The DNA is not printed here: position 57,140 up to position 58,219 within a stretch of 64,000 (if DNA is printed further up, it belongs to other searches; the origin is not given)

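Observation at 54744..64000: Sigma-54-activated operon: MBL hydrolase - cyclase - BKACE - cyclase - Liv-type ABC importer, a probable uncharacterised catabolic pathway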

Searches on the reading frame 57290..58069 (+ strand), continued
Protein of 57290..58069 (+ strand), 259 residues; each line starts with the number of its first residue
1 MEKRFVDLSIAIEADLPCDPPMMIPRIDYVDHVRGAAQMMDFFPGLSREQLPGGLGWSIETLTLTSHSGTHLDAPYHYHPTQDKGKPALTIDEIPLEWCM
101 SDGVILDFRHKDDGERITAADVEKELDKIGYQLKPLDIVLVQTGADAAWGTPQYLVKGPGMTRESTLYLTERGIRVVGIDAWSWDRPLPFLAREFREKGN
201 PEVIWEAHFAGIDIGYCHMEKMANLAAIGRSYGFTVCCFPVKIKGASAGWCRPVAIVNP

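Call 113: get_annotated_region(hit=H33, flank=5000)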
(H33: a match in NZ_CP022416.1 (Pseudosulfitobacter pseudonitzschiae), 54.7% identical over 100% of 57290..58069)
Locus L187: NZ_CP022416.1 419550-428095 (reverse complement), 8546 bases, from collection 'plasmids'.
description: Pseudosulfitobacter pseudonitzschiae strain SMR1 plasmid pSMR1-1, complete sequence
organism: Pseudosulfitobacter pseudonitzschiae (NCBI taxid 1402135)
taxonomy: Bacteria; Pseudomonadota; Alphaproteobacteria; Rhodobacterales; Roseobacteraceae; Pseudosulfitobacter; Pseudosulfitobacter pseudonitzschiae
host: -; source: Skeletonema marinoi strain RO5AC,Cell culture,Top-layer sediments; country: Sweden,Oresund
typing (MOB-suite, as given by PLSDB): mobilizable; relaxase MOBP
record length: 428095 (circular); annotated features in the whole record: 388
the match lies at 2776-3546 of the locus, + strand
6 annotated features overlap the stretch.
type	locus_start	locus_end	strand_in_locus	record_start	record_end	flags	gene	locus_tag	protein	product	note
CDS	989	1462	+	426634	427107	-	-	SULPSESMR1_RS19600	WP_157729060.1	TRAP transporter small permease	GO:0015740 - C4-dicarboxylate transport [Evidence IEA]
CDS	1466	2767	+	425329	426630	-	-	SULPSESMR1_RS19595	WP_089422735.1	TRAP transporter large permease subunit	GO:0015740 - C4-dicarboxylate transport [Evidence IEA]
CDS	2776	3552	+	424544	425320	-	-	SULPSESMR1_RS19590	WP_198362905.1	cyclase family protein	-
CDS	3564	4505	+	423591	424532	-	-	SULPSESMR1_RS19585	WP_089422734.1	fumarylacetoacetate hydrolase family protein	-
CDS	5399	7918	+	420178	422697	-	-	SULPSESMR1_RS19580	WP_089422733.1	cation:proton antiporter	-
CDS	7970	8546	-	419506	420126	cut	-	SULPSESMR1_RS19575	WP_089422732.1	exopolysaccharide biosynthesis protein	-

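Call 114: get_annotated_region(hit=H35, flank=5000)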
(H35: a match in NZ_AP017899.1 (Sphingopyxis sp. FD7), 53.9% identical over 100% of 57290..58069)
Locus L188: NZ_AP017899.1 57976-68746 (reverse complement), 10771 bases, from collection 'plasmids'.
description: Sphingopyxis sp. FD7 plasmid pSFD01, complete sequence
organism: Sphingopyxis sp. FD7 (NCBI taxid 1914525)
taxonomy: Bacteria; Pseudomonadota; Alphaproteobacteria; Sphingomonadales; Sphingomonadaceae; Sphingopyxis; Sphingopyxis sp. FD7
host: -; source: -; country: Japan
typing (MOB-suite, as given by PLSDB): mobilizable; replicon rep_cluster_542; relaxase MOBF
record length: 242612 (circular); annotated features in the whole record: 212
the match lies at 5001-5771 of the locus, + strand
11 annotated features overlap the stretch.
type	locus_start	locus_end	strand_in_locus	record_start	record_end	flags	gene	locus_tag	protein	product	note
CDS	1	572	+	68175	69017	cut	-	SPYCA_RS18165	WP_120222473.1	3-hydroxyacyl-CoA dehydrogenase family protein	-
CDS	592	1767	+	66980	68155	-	-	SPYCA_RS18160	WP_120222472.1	acyl-CoA dehydrogenase family protein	-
CDS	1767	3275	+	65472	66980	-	-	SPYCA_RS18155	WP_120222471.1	long-chain-fatty-acid--CoA ligase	-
CDS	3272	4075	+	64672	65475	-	-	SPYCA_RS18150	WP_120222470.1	hypothetical protein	-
CDS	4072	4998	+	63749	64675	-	-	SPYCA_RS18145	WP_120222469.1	3-keto-5-aminohexanoate cleavage protein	-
CDS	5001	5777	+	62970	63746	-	-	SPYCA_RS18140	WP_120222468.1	cyclase family protein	-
CDS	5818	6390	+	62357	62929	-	-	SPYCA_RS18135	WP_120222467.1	NAD(P)H-dependent oxidoreductase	-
CDS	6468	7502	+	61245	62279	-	ribB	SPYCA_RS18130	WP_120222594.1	3,4-dihydroxy-2-butanone-4-phosphate synthase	-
CDS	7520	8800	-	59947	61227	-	-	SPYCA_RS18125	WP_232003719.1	MFS transporter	GO:0055085 - transmembrane transport [Evidence IEA]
CDS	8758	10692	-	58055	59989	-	-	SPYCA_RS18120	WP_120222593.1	NAD(P)/FAD-dependent oxidoreductase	-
CDS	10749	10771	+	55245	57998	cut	-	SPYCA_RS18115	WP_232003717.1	TonB-dependent receptor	-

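Call 115: get_annotated_region(hit=H45, flank=5000)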
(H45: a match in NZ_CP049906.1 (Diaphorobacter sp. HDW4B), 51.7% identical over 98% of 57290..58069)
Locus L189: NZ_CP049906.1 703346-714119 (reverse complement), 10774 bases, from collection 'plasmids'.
description: Diaphorobacter sp. HDW4B plasmid unnamed1, complete sequence
organism: Diaphorobacter sp. HDW4B (NCBI taxid 2714925)
taxonomy: Bacteria; Pseudomonadota; Betaproteobacteria; Burkholderiales; Comamonadaceae; Diaphorobacter; Diaphorobacter sp. HDW4B
host: -; source: single bacterial strain,Hydrophilus acuminatus; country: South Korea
typing (MOB-suite, as given by PLSDB): non-mobilizable
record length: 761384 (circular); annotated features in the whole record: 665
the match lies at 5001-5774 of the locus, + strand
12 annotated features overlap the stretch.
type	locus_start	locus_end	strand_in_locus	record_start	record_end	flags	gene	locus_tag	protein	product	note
CDS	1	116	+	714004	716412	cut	-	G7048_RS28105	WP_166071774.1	MMPL family transporter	-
CDS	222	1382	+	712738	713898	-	-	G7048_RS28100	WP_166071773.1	prolyl oligopeptidase family serine peptidase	GO:0006508 - proteolysis [Evidence IEA]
CDS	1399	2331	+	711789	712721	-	-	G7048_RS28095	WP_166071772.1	VOC family protein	-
CDS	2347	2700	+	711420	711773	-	-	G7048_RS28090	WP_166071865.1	Rieske (2Fe-2S) protein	-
CDS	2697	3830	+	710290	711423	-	-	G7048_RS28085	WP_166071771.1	FAD-dependent oxidoreductase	-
CDS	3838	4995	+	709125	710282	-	-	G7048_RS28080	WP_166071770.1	MFS transporter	GO:0055085 - transmembrane transport [Evidence IEA]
CDS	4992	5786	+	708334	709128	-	-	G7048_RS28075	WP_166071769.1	cyclase family protein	-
CDS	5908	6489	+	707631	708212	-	-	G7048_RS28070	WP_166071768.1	cupin domain-containing protein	-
CDS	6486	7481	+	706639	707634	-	-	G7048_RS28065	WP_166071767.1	fumarylacetoacetate hydrolase family protein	-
CDS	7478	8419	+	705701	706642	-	-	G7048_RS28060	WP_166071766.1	NAD-dependent epimerase/dehydratase family protein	-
CDS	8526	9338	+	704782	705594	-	-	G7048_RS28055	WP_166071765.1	SDR family NAD(P)-dependent oxidoreductase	-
CDS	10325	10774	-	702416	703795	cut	-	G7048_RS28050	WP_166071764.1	hypothetical protein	-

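Call 116: get_annotated_region(hit=H57, flank=5000)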
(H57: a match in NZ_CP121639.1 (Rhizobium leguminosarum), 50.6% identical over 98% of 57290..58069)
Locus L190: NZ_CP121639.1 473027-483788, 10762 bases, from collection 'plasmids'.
description: Rhizobium leguminosarum strain CC283b plasmid pCC283b_4, complete sequence
organism: Rhizobium leguminosarum (NCBI taxid 384)
taxonomy: Bacteria; Pseudomonadota; Alphaproteobacteria; Hyphomicrobiales; Rhizobiaceae; Rhizobium; Rhizobium leguminosarum
host: -; source: Trifolium ambiguum,cell culture; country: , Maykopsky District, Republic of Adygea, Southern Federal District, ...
typing (MOB-suite, as given by PLSDB): non-mobilizable; replicon rep_cluster_287; mating-pair formation MPF_T
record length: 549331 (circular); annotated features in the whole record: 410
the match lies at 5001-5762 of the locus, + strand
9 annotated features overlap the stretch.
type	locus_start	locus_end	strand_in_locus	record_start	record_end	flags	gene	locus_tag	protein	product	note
CDS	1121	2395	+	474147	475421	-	-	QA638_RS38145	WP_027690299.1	ROK family protein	-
CDS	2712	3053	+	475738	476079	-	-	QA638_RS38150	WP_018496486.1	hypothetical protein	-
CDS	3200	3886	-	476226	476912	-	-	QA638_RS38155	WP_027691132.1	IS6 family transposase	-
CDS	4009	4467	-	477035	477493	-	-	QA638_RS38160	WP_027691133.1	nuclear transport factor 2 family protein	-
CDS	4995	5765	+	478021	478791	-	-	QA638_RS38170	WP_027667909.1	cyclase family protein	-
CDS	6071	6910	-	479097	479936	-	-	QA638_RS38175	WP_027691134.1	response regulator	GO:0000160 - phosphorelay signal transduction system [Evidence IEA]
CDS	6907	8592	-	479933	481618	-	-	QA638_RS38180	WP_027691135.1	hydrogenase maturation protein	-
CDS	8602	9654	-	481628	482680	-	hypE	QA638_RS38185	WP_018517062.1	hydrogenase expression/formation protein HypE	-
CDS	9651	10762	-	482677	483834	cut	hypD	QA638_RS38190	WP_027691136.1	hydrogenase formation protein HypD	GO:0036211 - protein modification process [Evidence IEA]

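Call 117: get_annotated_region(hit=H61, flank=5000)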
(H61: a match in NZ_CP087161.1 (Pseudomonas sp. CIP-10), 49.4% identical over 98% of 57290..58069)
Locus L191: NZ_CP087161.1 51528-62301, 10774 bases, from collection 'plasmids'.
description: Pseudomonas sp. CIP-10 plasmid unnamed1, complete sequence
organism: Pseudomonas sp. CIP-10 (NCBI taxid 2892442)
taxonomy: Bacteria; Pseudomonadota; Gammaproteobacteria; Pseudomonadales; Pseudomonadaceae; Pseudomonas; Pseudomonas sp. CIP-10
host: -; source: -; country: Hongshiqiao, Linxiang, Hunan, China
typing (MOB-suite, as given by PLSDB): conjugative; relaxase MOBF; mating-pair formation MPF_F
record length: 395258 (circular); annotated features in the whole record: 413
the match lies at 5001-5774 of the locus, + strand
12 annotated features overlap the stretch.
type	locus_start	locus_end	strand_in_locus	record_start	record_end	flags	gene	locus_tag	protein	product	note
CDS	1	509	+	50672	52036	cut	-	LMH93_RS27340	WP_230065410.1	carbohydrate porin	GO:0008643 - carbohydrate transport [Evidence IEA]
CDS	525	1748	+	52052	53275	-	-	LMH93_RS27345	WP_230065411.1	multidrug effflux MFS transporter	GO:0055085 - transmembrane transport [Evidence IEA]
CDS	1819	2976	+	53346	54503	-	-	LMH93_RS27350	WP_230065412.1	prolyl oligopeptidase family serine peptidase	GO:0006508 - proteolysis [Evidence IEA]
CDS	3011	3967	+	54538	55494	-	-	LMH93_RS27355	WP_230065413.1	VOC family protein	-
CDS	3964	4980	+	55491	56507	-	-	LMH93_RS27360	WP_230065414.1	fumarylacetoacetate hydrolase family protein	-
CDS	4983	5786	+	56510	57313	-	-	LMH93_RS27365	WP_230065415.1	cyclase family protein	-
CDS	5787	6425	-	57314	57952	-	-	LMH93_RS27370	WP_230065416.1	TetR/AcrR family transcriptional regulator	GO:0006355 - regulation of DNA-templated transcription [Evidence IEA]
CDS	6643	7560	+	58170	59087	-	-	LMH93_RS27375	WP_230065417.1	NAD(P)-dependent oxidoreductase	-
CDS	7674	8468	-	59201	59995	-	-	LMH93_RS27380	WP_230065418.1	IclR family transcriptional regulator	GO:0006355 - regulation of DNA-templated transcription [Evidence IEA]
CDS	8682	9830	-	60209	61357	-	dgoD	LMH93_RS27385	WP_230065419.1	galactonate dehydratase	GO:0009063 - amino acid catabolic process [Evidence IEA]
CDS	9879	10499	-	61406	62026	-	-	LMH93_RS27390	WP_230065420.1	2-dehydro-3-deoxy-6-phosphogalactonate aldolase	GO:0034194 - D-galactonate catabolic process [Evidence IEA]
CDS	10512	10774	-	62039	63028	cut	-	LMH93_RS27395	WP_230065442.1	2-dehydro-3-deoxygalactonokinase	-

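Call 121: search_protein_families(library=ncbifam, proteins=[L182:7780-8718:+, L187:3564-4505:+, L185:4142-5179:+, L181:7827-8792:+, L189:6486-7481:+, L189:222-1382:+, L189:1399-2331:+, L189:2697-3830:+, L180:8796-9809:+], max_evalue=1e-10)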
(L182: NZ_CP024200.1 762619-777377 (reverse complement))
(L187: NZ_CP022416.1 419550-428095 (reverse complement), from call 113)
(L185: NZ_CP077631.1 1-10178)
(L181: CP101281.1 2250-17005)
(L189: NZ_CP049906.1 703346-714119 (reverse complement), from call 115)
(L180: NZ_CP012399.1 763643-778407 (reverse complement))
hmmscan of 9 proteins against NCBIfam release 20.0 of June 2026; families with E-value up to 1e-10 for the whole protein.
L182:7780-8718:+ (312 aa): 5 families
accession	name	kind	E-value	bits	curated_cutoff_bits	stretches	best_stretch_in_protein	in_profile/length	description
NF053535.1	DhyDRhmHlse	equivalog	2.7e-33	115.5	500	1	121-307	94-279/284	2,4-didehydro-3-deoxy-L-rhamnonate hydrolase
TIGR02303.1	HpaG-C-term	equivalog_domain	1.4e-31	109.9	276.4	1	119-307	64-243/245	4-hydroxyphenylacetate degradation bifunctional isomerase/decarboxylase, C-terminal subunit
NF011750.0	PRK15203.1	equivalog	1e-26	93.7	811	1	120-307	245-423/429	4-hydroxyphenylacetate degradation bifunctional isomerase/decarboxylase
NF009399.0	PRK12764.1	equivalog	4.2e-22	78.8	444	1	120-299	43-212/501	fumarylacetoacetate hydrolase family protein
TIGR02305.1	HpaG-N-term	equivalog_domain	2.8e-21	76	228.65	1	120-306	31-205/205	4-hydroxyphenylacetate degradation bifunctional isomerase/decarboxylase, N-terminal subunit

L187:3564-4505:+ (313 aa): 6 families
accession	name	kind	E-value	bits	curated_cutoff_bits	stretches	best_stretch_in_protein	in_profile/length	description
NF053535.1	DhyDRhmHlse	equivalog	1.9e-30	106.1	500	1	122-310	92-279/284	2,4-didehydro-3-deoxy-L-rhamnonate hydrolase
TIGR02303.1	HpaG-C-term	equivalog_domain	4.2e-29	101.7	276.4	1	122-312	64-245/245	4-hydroxyphenylacetate degradation bifunctional isomerase/decarboxylase, C-terminal subunit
NF011750.0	PRK15203.1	equivalog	1.5e-20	73.4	811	1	124-312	246-425/429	4-hydroxyphenylacetate degradation bifunctional isomerase/decarboxylase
TIGR02305.1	HpaG-N-term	equivalog_domain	9e-20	71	228.65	1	123-309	31-205/205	4-hydroxyphenylacetate degradation bifunctional isomerase/decarboxylase, N-terminal subunit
NF009399.0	PRK12764.1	equivalog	4.2e-19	68.9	444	1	123-302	43-212/501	fumarylacetoacetate hydrolase family protein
TIGR01266.1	fum_ac_acetase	equivalog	3.5e-15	55.8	375.3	1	148-228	194-274/420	fumarylacetoacetase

L185:4142-5179:+ (345 aa): 5 families
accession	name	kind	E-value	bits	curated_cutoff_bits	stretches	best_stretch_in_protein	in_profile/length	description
NF053535.1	DhyDRhmHlse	equivalog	2.9e-23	82.6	500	1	156-341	94-278/284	2,4-didehydro-3-deoxy-L-rhamnonate hydrolase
TIGR02303.1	HpaG-C-term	equivalog_domain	4.6e-18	65.6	276.4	1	155-344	65-245/245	4-hydroxyphenylacetate degradation bifunctional isomerase/decarboxylase, C-terminal subunit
TIGR01266.1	fum_ac_acetase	equivalog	4.3e-12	45.6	375.3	0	181-260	195-275/420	fumarylacetoacetase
NF011750.0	PRK15203.1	equivalog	6.4e-11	41.7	811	1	176-340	266-421/429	4-hydroxyphenylacetate degradation bifunctional isomerase/decarboxylase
NF007967.0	PRK10691.1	equivalog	8.3e-11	41.6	201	0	177-331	61-209/219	fumarylacetoacetate hydrolase family protein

L181:7827-8792:+ (321 aa): 0 families

L189:6486-7481:+ (331 aa): 1 family
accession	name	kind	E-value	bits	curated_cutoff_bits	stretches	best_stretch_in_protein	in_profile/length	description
NF053535.1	DhyDRhmHlse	equivalog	3.7e-11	42.8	500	1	109-265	93-244/284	2,4-didehydro-3-deoxy-L-rhamnonate hydrolase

L189:222-1382:+ (386 aa): 0 families

L189:1399-2331:+ (310 aa): 0 families

L189:2697-3830:+ (377 aa): 34 families (the best 25 are shown)
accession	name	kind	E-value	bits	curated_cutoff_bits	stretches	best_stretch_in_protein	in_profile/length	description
NF005313.0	PRK06847.1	subfamily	7.6e-159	528.6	372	1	4-377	3-375/375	hypothetical protein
NF033623.1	urate_HpxO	equivalog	2.2e-48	165.1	500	1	8-348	2-341/381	FAD-dependent urate hydroxylase HpxO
NF005243.0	PRK06753.1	equivalog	1.9e-45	155.3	365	1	7-352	2-337/374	hypothetical protein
NF006021.0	PRK08163.1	equivalog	3.6e-43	148.1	459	1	4-364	4-368/398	3-hydroxybenzoate 6-monooxygenase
NF005720.0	PRK07538.1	subfamily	6e-41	140.7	400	1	6-346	3-361/418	hypothetical protein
NF005566.0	PRK07236.1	subfamily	1.4e-39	136.2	333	2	4-192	5-181/386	hypothetical protein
NF005761.0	PRK07588.1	equivalog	1.2e-31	110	454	1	7-334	2-330/392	FAD-binding domain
TIGR03219.1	salicylate_mono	equivalog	2.8e-27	95.4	446.35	0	279-352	296-372/414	salicylate 1-monooxygenase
NF004829.0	PRK06183.1-3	subfamily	8.2e-26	90.8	390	1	4-364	7-370/520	bifunctional 3-(3-hydroxy-phenyl)propionate/3-hydroxycinnamic acid hydroxylase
NF005062.0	PRK06475.1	equivalog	1e-25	90.4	524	1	5-343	3-351/401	FAD-binding protein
NF033145.1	rif_monoox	equivalog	2.1e-22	79.7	800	1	8-343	3-331/472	rifampin monooxygenase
NF004523.0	PRK05868.1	equivalog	9.5e-21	74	536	1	6-330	2-329/372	FAD-binding protein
NF004832.0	PRK06184.1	subfamily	2.9e-20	72.5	476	1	4-349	5-351/506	hypothetical protein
TIGR01988.1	Ubi-OHases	subfamily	6.8e-20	71.2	224.65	1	8-345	2-345/387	ubiquinone biosynthesis hydroxylase, UbiH/UbiF/VisC/COQ6 family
NF033476.1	tet_destruct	subfamily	7.3e-20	71.3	550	1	5-169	3-164/386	tetracycline destructase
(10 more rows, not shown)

L180:8796-9809:+ (337 aa): 0 families
